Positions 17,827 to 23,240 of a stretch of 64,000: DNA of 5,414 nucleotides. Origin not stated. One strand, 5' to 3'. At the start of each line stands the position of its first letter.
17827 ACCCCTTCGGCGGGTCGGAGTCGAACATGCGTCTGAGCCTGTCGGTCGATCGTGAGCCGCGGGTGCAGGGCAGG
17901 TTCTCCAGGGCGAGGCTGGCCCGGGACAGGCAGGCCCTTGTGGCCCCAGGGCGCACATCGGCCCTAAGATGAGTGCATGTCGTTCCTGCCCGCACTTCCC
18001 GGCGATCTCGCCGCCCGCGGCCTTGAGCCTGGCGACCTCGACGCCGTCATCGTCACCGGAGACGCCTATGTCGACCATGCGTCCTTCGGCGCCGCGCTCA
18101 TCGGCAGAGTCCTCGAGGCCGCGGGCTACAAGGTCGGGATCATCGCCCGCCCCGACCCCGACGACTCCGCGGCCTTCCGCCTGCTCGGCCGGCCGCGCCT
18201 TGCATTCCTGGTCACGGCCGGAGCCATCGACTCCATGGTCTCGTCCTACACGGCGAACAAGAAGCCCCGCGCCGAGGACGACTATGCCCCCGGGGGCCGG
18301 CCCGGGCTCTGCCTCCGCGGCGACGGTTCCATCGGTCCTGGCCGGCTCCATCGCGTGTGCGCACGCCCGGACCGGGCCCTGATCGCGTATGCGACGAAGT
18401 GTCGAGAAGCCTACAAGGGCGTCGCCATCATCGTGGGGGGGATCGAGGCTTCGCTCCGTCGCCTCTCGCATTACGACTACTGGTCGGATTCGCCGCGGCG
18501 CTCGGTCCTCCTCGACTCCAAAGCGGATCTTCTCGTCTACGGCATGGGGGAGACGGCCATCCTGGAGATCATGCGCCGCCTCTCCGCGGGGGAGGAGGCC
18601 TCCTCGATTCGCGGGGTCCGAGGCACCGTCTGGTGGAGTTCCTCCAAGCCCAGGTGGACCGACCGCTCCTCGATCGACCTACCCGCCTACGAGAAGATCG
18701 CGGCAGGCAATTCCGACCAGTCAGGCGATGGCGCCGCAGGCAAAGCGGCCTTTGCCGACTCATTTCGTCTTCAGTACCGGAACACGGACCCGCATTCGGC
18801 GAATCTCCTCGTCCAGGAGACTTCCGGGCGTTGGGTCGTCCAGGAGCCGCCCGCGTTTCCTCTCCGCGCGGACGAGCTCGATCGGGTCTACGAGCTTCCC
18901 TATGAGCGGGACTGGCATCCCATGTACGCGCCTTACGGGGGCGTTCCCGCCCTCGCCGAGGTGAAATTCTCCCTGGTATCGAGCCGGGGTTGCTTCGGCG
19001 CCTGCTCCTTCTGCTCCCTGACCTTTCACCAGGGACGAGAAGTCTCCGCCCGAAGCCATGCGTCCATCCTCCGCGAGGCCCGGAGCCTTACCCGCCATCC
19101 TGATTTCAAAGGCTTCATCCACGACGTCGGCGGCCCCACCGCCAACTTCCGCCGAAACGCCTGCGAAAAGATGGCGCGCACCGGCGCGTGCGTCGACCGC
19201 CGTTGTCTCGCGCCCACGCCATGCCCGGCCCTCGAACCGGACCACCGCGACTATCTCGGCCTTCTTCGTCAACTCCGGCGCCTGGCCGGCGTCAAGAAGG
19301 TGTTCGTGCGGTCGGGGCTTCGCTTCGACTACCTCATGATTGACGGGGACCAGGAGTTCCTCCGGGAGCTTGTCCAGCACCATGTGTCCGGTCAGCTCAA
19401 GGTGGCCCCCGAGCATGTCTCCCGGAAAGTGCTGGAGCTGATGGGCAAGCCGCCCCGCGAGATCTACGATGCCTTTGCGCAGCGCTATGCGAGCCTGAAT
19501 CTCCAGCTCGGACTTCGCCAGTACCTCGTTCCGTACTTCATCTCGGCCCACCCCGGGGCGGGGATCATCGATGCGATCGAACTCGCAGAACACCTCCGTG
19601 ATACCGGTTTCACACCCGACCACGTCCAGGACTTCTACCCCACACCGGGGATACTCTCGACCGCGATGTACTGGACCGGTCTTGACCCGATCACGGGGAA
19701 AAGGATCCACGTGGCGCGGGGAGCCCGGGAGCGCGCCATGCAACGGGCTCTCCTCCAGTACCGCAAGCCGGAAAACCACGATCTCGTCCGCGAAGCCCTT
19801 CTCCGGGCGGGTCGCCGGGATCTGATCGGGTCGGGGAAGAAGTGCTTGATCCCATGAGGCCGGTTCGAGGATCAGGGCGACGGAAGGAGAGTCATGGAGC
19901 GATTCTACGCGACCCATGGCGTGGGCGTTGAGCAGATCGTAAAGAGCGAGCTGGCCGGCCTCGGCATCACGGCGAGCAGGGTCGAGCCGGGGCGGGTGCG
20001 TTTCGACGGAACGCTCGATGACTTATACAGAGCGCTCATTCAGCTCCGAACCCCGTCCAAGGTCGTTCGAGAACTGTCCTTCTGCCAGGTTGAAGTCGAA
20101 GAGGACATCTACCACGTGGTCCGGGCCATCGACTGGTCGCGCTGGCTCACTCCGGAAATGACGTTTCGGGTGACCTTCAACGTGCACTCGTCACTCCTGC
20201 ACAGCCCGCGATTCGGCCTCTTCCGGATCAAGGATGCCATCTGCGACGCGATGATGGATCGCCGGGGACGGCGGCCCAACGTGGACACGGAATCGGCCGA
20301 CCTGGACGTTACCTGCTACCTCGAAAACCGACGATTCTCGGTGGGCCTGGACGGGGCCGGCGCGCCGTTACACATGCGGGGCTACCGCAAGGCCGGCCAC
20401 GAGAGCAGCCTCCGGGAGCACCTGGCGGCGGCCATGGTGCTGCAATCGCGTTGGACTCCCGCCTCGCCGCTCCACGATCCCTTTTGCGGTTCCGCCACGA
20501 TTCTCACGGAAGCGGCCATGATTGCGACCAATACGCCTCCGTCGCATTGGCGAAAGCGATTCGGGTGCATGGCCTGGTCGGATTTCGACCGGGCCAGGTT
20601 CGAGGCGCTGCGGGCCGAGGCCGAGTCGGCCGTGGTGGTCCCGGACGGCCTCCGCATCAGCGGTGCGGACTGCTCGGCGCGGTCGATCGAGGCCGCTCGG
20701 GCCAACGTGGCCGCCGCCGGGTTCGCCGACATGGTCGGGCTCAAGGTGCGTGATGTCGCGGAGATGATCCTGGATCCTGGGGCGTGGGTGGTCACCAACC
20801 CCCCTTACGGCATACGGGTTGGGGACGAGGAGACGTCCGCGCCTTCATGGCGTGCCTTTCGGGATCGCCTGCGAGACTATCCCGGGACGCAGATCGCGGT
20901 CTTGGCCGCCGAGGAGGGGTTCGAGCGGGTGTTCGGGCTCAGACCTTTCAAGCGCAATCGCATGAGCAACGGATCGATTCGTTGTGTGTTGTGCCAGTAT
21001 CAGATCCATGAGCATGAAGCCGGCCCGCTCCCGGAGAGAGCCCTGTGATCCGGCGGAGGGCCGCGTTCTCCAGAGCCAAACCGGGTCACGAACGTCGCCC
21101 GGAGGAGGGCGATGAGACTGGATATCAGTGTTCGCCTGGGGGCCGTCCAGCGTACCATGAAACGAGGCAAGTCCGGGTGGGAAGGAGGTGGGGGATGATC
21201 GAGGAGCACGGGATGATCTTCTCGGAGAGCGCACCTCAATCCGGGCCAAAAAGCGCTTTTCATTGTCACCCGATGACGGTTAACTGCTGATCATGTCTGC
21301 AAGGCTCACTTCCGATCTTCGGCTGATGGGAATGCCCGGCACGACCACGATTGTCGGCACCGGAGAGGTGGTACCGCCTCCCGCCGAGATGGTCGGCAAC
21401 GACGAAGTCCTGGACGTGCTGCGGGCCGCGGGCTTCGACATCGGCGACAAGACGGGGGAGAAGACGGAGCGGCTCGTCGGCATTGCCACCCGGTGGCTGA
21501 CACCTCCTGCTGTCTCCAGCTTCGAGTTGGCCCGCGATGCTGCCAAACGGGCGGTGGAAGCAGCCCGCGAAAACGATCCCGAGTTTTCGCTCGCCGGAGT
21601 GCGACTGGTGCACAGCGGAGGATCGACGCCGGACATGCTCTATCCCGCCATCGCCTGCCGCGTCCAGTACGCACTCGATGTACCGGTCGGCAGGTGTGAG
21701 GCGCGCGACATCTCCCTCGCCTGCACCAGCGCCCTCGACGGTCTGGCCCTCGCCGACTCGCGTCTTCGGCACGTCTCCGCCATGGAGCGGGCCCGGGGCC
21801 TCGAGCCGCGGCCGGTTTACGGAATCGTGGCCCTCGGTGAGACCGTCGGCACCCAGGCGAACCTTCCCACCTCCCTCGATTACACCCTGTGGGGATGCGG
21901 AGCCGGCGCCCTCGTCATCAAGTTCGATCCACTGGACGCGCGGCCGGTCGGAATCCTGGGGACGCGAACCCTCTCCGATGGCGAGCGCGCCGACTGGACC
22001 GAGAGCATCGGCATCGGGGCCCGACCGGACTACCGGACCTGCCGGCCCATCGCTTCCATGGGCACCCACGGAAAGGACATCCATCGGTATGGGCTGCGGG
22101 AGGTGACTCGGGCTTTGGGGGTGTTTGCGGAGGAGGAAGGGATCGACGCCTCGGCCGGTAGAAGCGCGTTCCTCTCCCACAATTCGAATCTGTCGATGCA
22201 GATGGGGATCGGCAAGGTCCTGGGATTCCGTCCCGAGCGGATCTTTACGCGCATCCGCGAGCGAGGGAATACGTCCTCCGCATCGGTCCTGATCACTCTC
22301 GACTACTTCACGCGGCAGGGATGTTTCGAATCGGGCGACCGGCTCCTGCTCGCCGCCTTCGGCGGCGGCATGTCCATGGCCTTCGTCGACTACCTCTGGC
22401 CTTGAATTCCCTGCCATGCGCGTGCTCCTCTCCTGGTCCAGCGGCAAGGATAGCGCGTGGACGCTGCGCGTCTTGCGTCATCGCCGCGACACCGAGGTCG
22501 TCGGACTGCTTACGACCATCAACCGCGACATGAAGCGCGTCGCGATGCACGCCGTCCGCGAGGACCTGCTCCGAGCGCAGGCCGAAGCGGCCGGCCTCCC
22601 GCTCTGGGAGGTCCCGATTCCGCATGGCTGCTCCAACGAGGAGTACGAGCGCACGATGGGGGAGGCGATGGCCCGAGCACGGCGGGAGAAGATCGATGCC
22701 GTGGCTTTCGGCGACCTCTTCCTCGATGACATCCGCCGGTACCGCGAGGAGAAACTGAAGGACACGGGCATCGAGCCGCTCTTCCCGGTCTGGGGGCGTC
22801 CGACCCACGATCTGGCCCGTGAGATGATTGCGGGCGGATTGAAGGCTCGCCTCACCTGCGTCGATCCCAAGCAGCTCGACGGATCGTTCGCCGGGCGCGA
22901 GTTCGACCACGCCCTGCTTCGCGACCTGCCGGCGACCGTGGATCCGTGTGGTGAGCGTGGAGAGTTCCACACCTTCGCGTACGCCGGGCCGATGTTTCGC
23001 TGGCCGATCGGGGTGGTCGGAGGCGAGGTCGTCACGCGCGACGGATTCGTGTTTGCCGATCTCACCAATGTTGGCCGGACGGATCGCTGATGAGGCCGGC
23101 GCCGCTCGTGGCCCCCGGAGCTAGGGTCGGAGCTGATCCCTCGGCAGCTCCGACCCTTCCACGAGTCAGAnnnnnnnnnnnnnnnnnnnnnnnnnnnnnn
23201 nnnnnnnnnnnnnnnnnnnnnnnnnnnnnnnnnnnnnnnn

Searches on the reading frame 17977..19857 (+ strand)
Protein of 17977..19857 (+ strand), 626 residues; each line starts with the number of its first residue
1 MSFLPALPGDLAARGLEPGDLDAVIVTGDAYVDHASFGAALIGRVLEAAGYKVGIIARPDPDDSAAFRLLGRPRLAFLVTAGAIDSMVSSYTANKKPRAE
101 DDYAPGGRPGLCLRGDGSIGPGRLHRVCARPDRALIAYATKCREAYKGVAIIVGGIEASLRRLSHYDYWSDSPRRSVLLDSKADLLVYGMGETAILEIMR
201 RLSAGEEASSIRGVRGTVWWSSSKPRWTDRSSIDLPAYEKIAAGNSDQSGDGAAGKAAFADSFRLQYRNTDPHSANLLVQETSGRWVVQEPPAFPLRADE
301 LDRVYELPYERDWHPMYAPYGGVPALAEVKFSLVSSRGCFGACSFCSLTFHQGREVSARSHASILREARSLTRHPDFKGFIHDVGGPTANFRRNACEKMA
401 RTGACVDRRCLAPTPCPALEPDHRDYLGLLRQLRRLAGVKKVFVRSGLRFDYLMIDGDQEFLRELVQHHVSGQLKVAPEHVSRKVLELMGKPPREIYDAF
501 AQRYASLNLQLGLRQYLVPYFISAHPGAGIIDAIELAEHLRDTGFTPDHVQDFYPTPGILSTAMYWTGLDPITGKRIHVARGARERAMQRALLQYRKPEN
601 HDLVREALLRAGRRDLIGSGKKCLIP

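Call 9: search_protein_families(library=pfam, proteins=[window:17977-19857:+], max_evalue=0.01)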
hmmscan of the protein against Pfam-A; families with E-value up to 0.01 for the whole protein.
window:17977-19857:+ (626 aa): 3 families
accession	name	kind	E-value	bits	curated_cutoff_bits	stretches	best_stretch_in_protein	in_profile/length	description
PF08497.15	Radical_SAM_N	-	1.6e-110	369.5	25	1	3-332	1-301/301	Radical SAM N-terminal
PF11842.13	DUF3362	-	8.5e-29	101.1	27.6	1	548-626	1-84/151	Domain of unknown function (DUF3362)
PF04055.27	Radical_SAM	-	5.3e-06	27.1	29.5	1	334-507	2-139/166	Radical SAM superfamily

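Call 10: search_protein_families(library=ncbifam, proteins=[window:17977-19857:+], max_evalue=0.1)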
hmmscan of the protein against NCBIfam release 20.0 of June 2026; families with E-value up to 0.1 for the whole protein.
window:17977-19857:+ (626 aa): 12 families
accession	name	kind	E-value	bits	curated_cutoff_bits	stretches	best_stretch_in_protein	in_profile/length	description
TIGR03904.1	SAM_YgiQ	equivalog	4.5e-225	748.4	462.35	1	3-594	1-558/558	YgiQ family radical SAM protein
TIGR04014.1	B12_SAM_MJ_0865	equivalog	1.2e-07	30.9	360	1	336-374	166-204/434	methyl-coenzyme M reductase glutamine C-methyltransferase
TIGR04013.1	B12_SAM_MJ_1487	hypoth_equivalog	3.1e-06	26.3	251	1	334-373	155-194/382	TIGR04013 family B12-binding domain/radical SAM domain-containing protein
TIGR00089.1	TIGR00089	subfamily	0.0011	17.8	251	1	336-372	146-181/429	MiaB/RimO family radical SAM methylthiotransferase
TIGR04072.2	rSAM_ladder_B12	equivalog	0.0011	17.7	360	0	333-375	183-225/443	lipid biosynthesis B12-binding/radical SAM protein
NF038361.1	rSAM_Sden_1168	equivalog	0.0016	17.1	575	0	307-370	261-321/560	Sden_1168 family B12-binding radical SAM P-methyltransferase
TIGR03471.1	HpnJ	equivalog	0.0034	16.3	577.6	1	299-385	170-254/472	hopanoid biosynthesis associated radical SAM protein HpnJ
TIGR01579.1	MiaB-like-C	equivalog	0.016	14.5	357.05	0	337-372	147-181/416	tRNA (N(6)-L-threonylcarbamoyladenosine(37)-C(2))-methylthiotransferase MtaB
TIGR02026.1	BchE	equivalog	0.033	13.1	481.35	0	336-403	200-268/497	magnesium-protoporphyrin IX monomethyl ester anaerobic oxidative cyclase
NF047995.1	corrinoid_MtgC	exception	0.046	13.2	310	0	9-55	79-125/215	glycine betaine-specific corrinoid protein MtgC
TIGR01125.1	TIGR01125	equivalog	0.056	12.5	356.95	0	336-373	143-179/432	30S ribosomal protein S12 methylthiotransferase RimO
TIGR01574.1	miaB-methiolase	equivalog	0.096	11.7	355.3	0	336-372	151-186/437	tRNA (N6-isopentenyl adenosine(37)-C2)-methylthiotransferase MiaB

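Call 52: find_related_loci(query=window:17977-19854:+, collection=genome_contigs, flank=10000)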
Query window:17977-19854:+ (626 aa) in genome_contigs; peptide patterns used: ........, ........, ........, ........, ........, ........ (x = any residue, [..] = any of these).
599 stretches matched a pattern (row limit reached: there are more); 512 encode a relative of the query (tblastn E <= 1e-3); the best 80 are kept; 80 distinct loci.
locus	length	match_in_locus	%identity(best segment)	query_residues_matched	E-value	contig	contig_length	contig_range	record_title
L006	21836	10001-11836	73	1-625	0e+0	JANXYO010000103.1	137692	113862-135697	MAG: Spirochaetaceae bacterium isolate GL140_3_metabat_44 GL140_3_k141_2667391, whole genome shotgun sequence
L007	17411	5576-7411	73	1-625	0e+0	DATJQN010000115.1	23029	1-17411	MAG TPA_asm: Rectinemataceae bacterium isolate SMAG_U14942 k141_3684003, whole genome shotgun sequence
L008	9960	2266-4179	66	1-625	0e+0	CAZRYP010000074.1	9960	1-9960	MAG TPA_asm: uncultured Treponemataceae bacterium isolate SRP062349_co5_159 genome assembly, contig: NODE_3196_length_99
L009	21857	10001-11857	71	1-626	0e+0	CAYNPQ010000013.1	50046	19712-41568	MAG TPA_asm: uncultured Treponemataceae bacterium isolate SRP220891_co1_303 genome assembly, contig: NODE_1283_length_50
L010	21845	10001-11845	74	1-626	0e+0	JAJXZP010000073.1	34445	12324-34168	MAG: bacterium isolate BP7.bin59 NODE_1575_length_34445_cov_1.658576, whole genome shotgun sequence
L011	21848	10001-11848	67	1-625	0e+0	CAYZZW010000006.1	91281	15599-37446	MAG TPA_asm: uncultured Treponemataceae bacterium isolate SRP220891_co1_306 genome assembly, contig: NODE_396_length_912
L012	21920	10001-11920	66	1-625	0e+0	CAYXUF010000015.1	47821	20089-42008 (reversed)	MAG TPA_asm: uncultured Treponemataceae bacterium isolate SRP220891_co1_245 genome assembly, contig: NODE_1388_length_47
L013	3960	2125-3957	68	1-608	0e+0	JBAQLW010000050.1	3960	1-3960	MAG: Rectinemataceae bacterium isolate MFD12106_ilm_asm_bin9 k127_19194, whole genome shotgun sequence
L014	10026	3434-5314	67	3-626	0e+0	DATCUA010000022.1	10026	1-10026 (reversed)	MAG TPA_asm: Rectinemataceae bacterium isolate SMAG_U7345 k141_44631, whole genome shotgun sequence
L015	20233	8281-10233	62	1-625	0e+0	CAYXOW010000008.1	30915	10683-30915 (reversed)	MAG TPA_asm: uncultured Treponema sp. isolate SRP290908_co1_53 genome assembly, contig: NODE_1736_length_30915_cov_4.205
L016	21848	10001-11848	67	1-625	0e+0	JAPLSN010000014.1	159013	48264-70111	MAG: Spirochaetes bacterium isolate LacPavin_0920_SED2_MAG_63_13 LacPavin_0920_SED2_scaffold_292535, whole genome shotgu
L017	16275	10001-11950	63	1-625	0e+0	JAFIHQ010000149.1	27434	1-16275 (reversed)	MAG: Treponema sp. isolate HJP_bin34 k141_165799, whole genome shotgun sequence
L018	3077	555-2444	64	1-625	0e+0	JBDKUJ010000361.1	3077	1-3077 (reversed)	MAG: Rectinema sp. isolate 8_bin.109 c_000001590533, whole genome shotgun sequence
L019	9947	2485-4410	62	1-625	0e+0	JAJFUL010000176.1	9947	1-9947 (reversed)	MAG: Spirochaetaceae bacterium isolate bin.451 k141_4551297, whole genome shotgun sequence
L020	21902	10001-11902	63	2-625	0e+0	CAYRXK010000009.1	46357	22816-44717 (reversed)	MAG TPA_asm: uncultured Treponemataceae bacterium isolate SRP220891_co1_53 genome assembly, contig: NODE_1499_length_463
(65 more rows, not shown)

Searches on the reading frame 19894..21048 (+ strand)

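Call 9: search_protein_families(library=pfam, proteins=[window:19894-21048:+], max_evalue=0.01)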
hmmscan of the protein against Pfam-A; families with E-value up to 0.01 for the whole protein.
window:19894-21048:+ (384 aa): 4 families
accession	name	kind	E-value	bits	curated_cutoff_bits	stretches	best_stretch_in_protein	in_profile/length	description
PF01170.24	UPF0020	-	2.6e-35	122.4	22.3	1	162-366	1-195/197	RMKL-like, methyltransferase domain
PF02926.22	THUMP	-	8.1e-15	55.4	20.6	1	69-153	4-84/84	THUMP domain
PF22020.1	RlmL_1st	-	3.3e-14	53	27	1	4-57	2-54/55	RlmL ferredoxin-like domain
PF05175.20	MTS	-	0.0077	16.3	23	0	254-305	57-108/170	Methyltransferase small domain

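Call 10: search_protein_families(library=ncbifam, proteins=[window:19894-21048:+], max_evalue=0.1)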
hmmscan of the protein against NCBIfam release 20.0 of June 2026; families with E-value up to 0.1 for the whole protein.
window:19894-21048:+ (384 aa): 8 families
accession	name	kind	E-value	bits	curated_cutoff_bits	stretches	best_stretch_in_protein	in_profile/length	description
NF008748.0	PRK11783.1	equivalog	4.4e-90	302.9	466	1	3-375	5-386/704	bifunctional 23S rRNA (guanine(2069)-N(7))-methyltransferase RlmK/23S rRNA (guanine(2445)-N(2))-methyltransferase RlmL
NF040721.1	Trm14_Arch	equivalog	3e-44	151.7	280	1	3-313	2-307/370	tRNA (guanine(6)-N2)-methyltransferase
NF040850.1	Trm14_Thcoccales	equivalog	5e-10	38.9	480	1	94-209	120-237/365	tRNA (guanine(6)-N2)-methyltransferase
TIGR01177.1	TIGR01177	hypoth_equivalog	8.5e-07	28.6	316.55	1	70-211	67-204/330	TIGR01177 family methyltransferase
TIGR03534.1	RF_mod_PrmC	equivalog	0.0017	17.8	199.1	1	252-318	112-178/253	peptide chain release factor N(5)-glutamine methyltransferase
NF033398.1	rRNA_meth_EmtA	equivalog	0.0042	16.5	625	1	148-212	146-210/336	EmtA family 23S rRNA (guanine(2470)) methyltransferase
TIGR00536.1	hemK_fam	subfamily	0.0089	15.1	115.5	1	253-305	139-192/286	HemK family protein methyltransferase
TIGR03533.1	L3_gln_methyl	equivalog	0.064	12.6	229.7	1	253-305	146-199/284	50S ribosomal protein L3 N(5)-glutamine methyltransferase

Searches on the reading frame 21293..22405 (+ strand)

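Call 19: search_protein_families(library=pfam, proteins=[window:21293-22405:+], max_evalue=0.001)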
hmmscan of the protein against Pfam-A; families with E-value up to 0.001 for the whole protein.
window:21293-22405:+ (370 aa): 1 family
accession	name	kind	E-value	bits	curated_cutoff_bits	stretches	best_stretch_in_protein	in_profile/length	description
PF08541.16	ACP_syn_III_C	-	4.6e-16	59.2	26.6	1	292-363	13-84/90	3-Oxoacyl-[acyl-carrier-protein (ACP)] synthase III C terminal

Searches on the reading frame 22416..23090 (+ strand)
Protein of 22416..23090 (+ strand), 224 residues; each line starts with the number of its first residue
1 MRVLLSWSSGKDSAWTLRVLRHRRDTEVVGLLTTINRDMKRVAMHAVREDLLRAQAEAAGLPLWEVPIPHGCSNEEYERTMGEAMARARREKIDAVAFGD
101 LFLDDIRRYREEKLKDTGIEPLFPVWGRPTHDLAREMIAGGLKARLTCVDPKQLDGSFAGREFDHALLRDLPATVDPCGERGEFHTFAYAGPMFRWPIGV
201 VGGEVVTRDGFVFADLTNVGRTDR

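Call 19: search_protein_families(library=pfam, proteins=[window:22416-23090:+], max_evalue=0.001)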
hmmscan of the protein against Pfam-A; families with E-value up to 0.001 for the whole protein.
window:22416-23090:+ (224 aa): 1 family
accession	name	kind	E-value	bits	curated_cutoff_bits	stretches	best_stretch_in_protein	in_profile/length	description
PF01902.24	Diphthami_syn_2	-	2.6e-27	96.2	23.2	1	1-204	1-202/219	Diphthamide synthase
